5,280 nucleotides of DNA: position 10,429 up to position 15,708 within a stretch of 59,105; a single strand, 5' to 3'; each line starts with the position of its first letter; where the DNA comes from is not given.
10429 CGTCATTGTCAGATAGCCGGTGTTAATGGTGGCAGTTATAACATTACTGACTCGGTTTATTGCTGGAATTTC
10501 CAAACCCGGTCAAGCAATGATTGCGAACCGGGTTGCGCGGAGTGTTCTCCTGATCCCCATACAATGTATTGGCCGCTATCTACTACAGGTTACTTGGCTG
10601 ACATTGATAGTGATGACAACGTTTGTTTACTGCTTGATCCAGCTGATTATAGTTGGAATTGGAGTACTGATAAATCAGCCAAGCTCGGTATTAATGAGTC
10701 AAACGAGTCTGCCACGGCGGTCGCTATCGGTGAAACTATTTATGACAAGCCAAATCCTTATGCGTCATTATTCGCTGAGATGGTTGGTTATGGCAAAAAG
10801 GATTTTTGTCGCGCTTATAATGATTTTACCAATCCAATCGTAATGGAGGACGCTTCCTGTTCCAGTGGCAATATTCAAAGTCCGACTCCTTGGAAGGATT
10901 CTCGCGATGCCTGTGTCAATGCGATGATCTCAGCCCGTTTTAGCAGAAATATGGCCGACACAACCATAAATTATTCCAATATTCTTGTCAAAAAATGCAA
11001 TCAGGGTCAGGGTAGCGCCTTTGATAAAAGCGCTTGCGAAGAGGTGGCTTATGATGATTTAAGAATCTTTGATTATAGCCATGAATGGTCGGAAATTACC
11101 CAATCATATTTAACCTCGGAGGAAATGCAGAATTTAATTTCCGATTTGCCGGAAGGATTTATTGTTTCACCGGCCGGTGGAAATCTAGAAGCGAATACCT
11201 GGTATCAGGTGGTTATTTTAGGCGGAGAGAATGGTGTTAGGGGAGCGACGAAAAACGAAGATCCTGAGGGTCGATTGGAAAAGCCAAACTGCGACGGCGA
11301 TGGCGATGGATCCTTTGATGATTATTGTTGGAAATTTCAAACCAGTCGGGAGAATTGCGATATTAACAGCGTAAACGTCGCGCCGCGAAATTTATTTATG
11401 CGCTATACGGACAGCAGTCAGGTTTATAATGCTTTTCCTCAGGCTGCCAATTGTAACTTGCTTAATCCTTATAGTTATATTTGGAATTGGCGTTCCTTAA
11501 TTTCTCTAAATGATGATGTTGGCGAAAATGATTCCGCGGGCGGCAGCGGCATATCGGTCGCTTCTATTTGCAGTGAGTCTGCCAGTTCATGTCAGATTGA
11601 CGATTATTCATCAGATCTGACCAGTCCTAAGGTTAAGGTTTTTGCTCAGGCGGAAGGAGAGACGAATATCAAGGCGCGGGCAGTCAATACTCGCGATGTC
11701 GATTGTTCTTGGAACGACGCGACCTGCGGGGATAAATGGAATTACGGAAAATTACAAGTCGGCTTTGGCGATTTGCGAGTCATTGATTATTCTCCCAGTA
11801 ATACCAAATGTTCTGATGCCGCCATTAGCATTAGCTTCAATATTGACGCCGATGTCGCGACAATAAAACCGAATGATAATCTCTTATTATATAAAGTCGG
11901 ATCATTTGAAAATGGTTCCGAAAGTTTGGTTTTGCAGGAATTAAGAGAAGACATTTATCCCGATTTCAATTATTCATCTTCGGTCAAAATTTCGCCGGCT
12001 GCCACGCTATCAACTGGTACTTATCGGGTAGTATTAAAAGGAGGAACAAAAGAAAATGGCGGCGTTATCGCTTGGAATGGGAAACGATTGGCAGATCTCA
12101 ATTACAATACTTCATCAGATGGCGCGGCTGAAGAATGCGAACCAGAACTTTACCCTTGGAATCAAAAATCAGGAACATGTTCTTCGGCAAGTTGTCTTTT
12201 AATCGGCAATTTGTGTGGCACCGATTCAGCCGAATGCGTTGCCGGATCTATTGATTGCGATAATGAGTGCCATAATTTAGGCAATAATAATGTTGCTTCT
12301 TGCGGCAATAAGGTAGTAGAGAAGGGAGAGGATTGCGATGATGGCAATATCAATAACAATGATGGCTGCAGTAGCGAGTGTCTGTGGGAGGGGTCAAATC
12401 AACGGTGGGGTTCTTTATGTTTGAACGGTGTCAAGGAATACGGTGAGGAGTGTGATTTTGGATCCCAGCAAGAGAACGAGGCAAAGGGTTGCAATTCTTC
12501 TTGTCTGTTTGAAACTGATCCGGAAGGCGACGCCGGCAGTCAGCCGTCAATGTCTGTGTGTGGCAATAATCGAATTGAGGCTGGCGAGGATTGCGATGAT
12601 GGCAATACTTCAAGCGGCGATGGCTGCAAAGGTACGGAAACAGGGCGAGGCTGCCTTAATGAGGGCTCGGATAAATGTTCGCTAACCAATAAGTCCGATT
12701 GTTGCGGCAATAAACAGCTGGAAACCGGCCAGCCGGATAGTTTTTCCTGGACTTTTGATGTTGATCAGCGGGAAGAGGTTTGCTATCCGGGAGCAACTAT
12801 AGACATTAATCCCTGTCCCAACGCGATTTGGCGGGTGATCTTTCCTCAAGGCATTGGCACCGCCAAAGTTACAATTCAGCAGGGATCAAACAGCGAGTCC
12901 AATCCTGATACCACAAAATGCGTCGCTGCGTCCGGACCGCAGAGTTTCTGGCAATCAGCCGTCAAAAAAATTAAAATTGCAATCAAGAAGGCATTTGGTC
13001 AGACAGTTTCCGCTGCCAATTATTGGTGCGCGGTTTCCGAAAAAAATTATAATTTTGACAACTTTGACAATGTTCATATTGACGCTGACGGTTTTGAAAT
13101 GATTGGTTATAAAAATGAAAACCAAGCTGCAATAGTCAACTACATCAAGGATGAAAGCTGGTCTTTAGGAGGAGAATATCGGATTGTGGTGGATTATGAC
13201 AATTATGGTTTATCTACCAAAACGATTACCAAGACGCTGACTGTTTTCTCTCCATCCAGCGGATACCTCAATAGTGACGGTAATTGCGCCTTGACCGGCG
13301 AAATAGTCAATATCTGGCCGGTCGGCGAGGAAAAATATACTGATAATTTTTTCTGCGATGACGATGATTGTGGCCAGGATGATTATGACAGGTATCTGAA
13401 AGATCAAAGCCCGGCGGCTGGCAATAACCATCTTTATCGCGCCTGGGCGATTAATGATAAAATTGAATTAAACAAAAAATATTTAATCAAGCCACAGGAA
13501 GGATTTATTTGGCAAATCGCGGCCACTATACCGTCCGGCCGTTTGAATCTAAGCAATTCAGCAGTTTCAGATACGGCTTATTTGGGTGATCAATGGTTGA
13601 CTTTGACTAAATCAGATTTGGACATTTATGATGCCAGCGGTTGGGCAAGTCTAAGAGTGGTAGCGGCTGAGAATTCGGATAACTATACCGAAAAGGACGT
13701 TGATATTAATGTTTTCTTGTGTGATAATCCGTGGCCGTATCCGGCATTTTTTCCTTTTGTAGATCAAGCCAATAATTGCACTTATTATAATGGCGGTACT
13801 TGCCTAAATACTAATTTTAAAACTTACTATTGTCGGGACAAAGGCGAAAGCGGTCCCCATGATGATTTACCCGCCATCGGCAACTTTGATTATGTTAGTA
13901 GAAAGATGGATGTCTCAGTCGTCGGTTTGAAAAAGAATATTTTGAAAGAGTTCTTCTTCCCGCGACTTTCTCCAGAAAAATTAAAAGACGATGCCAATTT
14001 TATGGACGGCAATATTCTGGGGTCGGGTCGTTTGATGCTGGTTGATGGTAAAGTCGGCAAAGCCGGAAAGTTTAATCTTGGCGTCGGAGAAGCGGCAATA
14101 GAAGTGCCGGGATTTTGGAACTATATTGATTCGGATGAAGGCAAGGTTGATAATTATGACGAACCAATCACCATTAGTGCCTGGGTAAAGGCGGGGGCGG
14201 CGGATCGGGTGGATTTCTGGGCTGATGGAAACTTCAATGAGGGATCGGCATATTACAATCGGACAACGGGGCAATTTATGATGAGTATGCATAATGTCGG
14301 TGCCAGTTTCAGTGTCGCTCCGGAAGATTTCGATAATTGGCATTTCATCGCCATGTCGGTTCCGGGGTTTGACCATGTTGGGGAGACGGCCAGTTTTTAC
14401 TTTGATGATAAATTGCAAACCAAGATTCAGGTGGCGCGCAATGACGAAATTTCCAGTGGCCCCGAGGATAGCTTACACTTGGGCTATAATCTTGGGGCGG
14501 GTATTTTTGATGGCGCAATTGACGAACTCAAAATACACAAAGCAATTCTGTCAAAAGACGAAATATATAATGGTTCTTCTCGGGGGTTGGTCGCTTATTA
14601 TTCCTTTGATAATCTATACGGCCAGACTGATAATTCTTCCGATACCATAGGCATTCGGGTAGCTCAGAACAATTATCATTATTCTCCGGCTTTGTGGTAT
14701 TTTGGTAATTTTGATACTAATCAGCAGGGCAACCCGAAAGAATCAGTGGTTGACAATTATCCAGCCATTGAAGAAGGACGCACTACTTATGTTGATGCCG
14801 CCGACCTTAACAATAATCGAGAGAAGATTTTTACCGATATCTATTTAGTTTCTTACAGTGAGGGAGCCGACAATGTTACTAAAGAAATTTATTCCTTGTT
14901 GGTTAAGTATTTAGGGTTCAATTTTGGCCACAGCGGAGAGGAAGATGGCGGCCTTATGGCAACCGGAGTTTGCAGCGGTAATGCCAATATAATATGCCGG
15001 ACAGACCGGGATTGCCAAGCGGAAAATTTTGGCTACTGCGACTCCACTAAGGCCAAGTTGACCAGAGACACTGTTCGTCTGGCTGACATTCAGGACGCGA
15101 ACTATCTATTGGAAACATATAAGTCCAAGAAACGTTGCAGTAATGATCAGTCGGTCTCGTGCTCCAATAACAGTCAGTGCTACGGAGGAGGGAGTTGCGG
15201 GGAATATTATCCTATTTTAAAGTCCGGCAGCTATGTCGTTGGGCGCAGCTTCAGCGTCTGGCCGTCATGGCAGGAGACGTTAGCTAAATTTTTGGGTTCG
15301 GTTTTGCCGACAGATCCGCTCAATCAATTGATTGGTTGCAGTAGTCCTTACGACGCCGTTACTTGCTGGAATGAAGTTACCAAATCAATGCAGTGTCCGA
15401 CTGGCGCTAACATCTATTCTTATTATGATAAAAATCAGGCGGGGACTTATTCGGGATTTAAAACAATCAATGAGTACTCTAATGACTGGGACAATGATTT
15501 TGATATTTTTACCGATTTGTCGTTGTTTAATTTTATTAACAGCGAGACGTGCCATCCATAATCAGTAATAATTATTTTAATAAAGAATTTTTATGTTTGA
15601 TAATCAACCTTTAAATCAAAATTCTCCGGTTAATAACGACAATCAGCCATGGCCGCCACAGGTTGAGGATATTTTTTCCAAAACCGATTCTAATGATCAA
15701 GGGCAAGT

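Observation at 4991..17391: Four-gene surface cassette: VirB2/TrbC-like pilins carrying 0.85k and 2.4k residue cargoes, plus Ca-binding membrane partners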

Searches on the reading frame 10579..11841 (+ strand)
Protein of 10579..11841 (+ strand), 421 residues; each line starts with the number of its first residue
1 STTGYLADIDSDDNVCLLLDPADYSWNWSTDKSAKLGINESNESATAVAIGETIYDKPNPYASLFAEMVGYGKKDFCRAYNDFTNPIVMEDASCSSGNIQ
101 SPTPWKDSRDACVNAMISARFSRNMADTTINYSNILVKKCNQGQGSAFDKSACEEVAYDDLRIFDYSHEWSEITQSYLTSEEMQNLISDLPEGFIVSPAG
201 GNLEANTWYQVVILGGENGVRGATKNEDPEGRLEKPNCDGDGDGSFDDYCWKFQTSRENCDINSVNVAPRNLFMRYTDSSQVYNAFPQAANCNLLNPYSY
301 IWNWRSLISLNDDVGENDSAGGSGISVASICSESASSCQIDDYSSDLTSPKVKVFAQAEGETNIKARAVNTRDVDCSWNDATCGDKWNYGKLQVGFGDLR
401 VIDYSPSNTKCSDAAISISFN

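Call 77: search_protein_families(library=pfam, proteins=[window:10579-11841:+], max_evalue=0.01)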
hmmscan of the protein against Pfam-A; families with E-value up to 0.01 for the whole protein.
window:10579-11841:+ (421 aa): 1 family
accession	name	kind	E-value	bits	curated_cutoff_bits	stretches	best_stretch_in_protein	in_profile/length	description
PF13205.12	Big_5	-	0.00073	20.7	23.6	0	99-149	7-55/105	Bacterial Ig-like domain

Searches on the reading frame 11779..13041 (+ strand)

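Call 77: search_protein_families(library=pfam, proteins=[window:11779-13041:+], max_evalue=0.01)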
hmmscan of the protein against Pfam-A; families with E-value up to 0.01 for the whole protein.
window:11779-13041:+ (421 aa): 1 family
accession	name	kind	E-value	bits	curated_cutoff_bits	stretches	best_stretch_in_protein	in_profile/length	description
PF13948.11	DUF4215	-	0.00022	21.9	27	1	259-284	19-44/47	Domain of unknown function (DUF4215)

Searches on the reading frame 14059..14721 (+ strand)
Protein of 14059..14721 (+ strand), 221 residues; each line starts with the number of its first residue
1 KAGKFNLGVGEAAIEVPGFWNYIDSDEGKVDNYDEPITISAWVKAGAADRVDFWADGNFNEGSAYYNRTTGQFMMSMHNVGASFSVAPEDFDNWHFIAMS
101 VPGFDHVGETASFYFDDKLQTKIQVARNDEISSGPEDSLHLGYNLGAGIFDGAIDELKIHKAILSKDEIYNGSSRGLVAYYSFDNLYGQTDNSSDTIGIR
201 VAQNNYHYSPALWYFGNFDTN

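Call 77: search_protein_families(library=pfam, proteins=[window:14059-14721:+], max_evalue=0.01)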
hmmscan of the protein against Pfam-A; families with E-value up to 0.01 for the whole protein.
window:14059-14721:+ (221 aa): 1 family
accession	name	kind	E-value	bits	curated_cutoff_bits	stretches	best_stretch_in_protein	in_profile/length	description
PF13385.13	Laminin_G_3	-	1.4e-10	42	27.6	1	22-169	6-150/151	Concanavalin A-like lectin/glucanases superfamily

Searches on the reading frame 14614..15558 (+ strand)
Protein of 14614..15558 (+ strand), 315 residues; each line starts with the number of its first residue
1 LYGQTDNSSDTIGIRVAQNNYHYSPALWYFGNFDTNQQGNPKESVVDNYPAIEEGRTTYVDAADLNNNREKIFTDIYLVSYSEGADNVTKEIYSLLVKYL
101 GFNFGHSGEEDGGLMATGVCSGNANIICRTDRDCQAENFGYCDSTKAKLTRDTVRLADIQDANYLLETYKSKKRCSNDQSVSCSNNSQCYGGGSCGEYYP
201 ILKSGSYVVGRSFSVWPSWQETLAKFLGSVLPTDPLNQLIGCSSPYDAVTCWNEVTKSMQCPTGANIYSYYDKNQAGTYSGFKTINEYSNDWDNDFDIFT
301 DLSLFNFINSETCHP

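Call 56: find_homologous_proteins(query=window:14614-15558:+, max_evalue=0.001)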
Query window:14614-15558:+ (315 aa): 5 proteins with E <= 0.001 among 506 candidates.
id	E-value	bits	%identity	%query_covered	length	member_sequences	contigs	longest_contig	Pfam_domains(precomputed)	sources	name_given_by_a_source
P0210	1.3e-89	319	50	98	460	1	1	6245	-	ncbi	ncbi:MAG: hypothetical protein ABH884_02870, partial [Candidatus Komeilibacteria bacterium]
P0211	3.4e-46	176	40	83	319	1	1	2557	-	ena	-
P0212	5.6e-46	176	51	52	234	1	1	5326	-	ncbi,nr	ncbi:MAG TPA: hypothetical protein VJB67_03630, partial [Patescibacteria group bacterium]|nr:hypothe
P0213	1.2e-34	138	35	80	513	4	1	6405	PF17963.8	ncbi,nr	ncbi:hypothetical protein KAU19_02785, partial [Candidatus Parcubacteria bacterium]|nr:hypothetical 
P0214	3.0e-25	107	31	86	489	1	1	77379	PF17963.8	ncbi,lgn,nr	ncbi:MAG: hypothetical protein PHQ42_00010 [Patescibacteria group bacterium]|nr:hypothetical protein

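Call 59: search_protein_families(library=pfam, proteins=[window:14614-15558:+, P0214, P0213], max_evalue=10)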
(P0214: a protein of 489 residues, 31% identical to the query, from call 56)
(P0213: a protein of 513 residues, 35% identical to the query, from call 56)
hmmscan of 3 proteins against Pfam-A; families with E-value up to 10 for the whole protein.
window:14614-15558:+ (315 aa): 1 family
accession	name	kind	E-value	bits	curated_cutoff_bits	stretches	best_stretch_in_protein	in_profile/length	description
PF23375.1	DUF7094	-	0.008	16.8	27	1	151-207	7-60/108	Family of unknown function (DUF7094)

P0214 (489 aa): 4 families
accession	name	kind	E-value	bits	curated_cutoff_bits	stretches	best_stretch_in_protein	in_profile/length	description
PF17963.7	Big_9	-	1e-06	29.9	23.6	1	292-386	1-88/89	Bacterial Ig domain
PF05345.18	He_PIG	-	0.062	14.2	24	1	361-388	68-95/96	Putative Ig domain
PF08334.16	T2SSG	-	0.075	13.5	21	1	154-211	16-71/108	Type II secretion system (T2SS), protein G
PF22352.2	K319L-like_PKD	-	0.14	12.6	27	1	332-386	30-82/84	K319L-like, PKD domain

P0213 (513 aa): 7 families
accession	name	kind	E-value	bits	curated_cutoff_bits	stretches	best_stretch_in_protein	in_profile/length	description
PF17963.7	Big_9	-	1.1e-06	29.9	23.6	1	341-412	27-89/89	Bacterial Ig domain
PF05345.18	He_PIG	-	0.006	17.4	24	1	383-414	65-96/96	Putative Ig domain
PF16990.11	CBM_35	-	0.028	15.2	28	1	315-389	4-83/121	Carbohydrate binding module (family 35)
PF22352.2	K319L-like_PKD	-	0.029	14.8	27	1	357-413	30-84/84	K319L-like, PKD domain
PF04706.18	Dickkopf_N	-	0.035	14.9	25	1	147-163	2-18/51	Dickkopf N-terminal cysteine-rich region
PF23416.1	DUF7107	-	0.058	14.2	24.6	1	134-160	17-42/48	Domain of unknown function (DUF7107)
PF17892.7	Cadherin_5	-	0.17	12.1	26.5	1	388-414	72-98/98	Cadherin-like domain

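Call 64: predict_structure(alignment_id=A3)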
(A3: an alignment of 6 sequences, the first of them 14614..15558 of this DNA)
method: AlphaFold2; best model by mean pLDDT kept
length: 315 residues; sequences in the alignment: 6
mean_pLDDT: 45.1   pTM: 0.30
mean pLDDT of the five models: 45.1, 43.3, 42.2, 41.1, 38.0
residues with pLDDT >= 90: 0; 70-90: 37; 50-70: 76; < 50: 202
segments of 3 or more residues with pLDDT < 50: 1-20, 46-49, 62-116, 152-166, 199-240, 257-315
pLDDT, mean of each block of 10 residues (from residue 1): 27 43 59 66 56 55 37 39 39 39 30 49 70 65 54 40 47 68 80 72 30 30 31 34 53 50 36 27 28 26 24 26
secondary structure, 60 per line:
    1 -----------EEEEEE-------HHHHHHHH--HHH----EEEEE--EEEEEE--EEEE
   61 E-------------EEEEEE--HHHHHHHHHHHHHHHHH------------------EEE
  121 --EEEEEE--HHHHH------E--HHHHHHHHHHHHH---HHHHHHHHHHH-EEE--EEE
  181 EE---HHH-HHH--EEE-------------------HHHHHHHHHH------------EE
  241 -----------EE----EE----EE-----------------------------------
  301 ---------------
elements in order: E12-17 H25-32 E42-46 E49-54 E57-61 E75-80 H83-99 E118-120 E123-128 H131-135 H145-157 H161-171 E173-175 E178-182 E195-197 H217-226

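Call 67: search_solved_structures(query=A4, max_evalue=10, show_alignments=3)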
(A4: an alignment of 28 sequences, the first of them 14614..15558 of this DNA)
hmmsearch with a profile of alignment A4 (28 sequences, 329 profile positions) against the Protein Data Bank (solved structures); distinct sequences matched with E-value up to 10: 3.
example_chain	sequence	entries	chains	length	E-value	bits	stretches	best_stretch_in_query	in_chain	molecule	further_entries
5o57_A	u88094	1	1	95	0.45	12.7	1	142-171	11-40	Dickkopf-related protein 4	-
3ifq_A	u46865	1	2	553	0.58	12.4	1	225-296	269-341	plakoglobin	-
1oig_A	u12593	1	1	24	3.3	9.9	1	154-172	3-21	Dumpy, isoform Y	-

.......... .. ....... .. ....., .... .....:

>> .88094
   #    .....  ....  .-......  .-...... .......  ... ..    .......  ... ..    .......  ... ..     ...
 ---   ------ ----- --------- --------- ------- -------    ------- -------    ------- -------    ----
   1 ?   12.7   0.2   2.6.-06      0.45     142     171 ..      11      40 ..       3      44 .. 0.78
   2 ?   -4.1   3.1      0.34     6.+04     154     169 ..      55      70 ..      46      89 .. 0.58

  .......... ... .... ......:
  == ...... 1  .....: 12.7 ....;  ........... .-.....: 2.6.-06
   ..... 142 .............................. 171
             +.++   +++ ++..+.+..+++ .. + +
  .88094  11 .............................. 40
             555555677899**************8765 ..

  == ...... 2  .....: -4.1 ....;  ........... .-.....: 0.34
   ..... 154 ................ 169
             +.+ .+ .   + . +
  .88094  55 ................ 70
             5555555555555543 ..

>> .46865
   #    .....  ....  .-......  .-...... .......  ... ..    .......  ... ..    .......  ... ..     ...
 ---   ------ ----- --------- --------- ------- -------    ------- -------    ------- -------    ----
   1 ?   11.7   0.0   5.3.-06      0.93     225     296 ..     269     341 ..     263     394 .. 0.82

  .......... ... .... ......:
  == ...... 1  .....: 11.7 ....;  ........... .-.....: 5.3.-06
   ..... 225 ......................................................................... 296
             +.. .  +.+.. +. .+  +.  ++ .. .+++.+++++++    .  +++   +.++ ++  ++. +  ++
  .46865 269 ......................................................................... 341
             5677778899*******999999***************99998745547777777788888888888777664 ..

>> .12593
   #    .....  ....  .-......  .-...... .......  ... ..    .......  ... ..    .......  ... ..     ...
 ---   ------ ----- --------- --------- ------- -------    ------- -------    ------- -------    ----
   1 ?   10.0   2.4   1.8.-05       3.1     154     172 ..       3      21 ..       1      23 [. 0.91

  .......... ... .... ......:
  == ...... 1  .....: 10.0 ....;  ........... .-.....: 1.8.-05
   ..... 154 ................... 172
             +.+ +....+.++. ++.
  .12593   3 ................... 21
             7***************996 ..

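Call 68: search_protein_families(library=pfam, alignment_id=A4, max_evalue=1)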
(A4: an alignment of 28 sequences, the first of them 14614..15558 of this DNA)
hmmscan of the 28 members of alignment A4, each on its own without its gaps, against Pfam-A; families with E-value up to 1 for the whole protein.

A. member 1, window:14614-15558:+ (315 aa): 1 family
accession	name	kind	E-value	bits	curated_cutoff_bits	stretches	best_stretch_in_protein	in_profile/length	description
PF23375.1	DUF7094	-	0.008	16.8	27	1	151-207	7-60/108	Family of unknown function (DUF7094)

B. families by the number of members that match (of 28 scanned): 35 families (the first 25 are shown)
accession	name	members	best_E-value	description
PF04706.18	Dickkopf_N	16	4.3e-05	Dickkopf N-terminal cysteine-rich region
PF14625.12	Lustrin_cystein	8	0.00034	Lustrin, cysteine-rich repeated domain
PF23416.1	DUF7107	8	0.028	Domain of unknown function (DUF7107)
PF00095.26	WAP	4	0.32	WAP-type (Whey Acidic Protein) 'four-disulfide core'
PF01666.22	DX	3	0.039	DX module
PF00299.24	Squash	3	0.66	Squash family serine protease inhibitor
PF17963.7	Big_9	2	1e-06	Bacterial Ig domain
PF08334.16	T2SSG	2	0.0042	Type II secretion system (T2SS), protein G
PF05345.18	He_PIG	2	0.006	Putative Ig domain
PF21164.2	Dumpy_DPY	2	0.0085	Dumpy, DPY module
PF23527.1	Microp_apicomplexa_14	2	0.019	Apicomplexa microprotein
PF22352.2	K319L-like_PKD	2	0.029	K319L-like, PKD domain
PF13563.12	2_5_RNA_ligase2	2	0.038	2'-5' RNA ligase superfamily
PF22906.1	GULLO2-like_3rd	2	0.74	L-gulonolactone oxidase 2-like, C-terminal domain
PF00864.24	P2X_receptor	1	7.2e-05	ATP P2X receptor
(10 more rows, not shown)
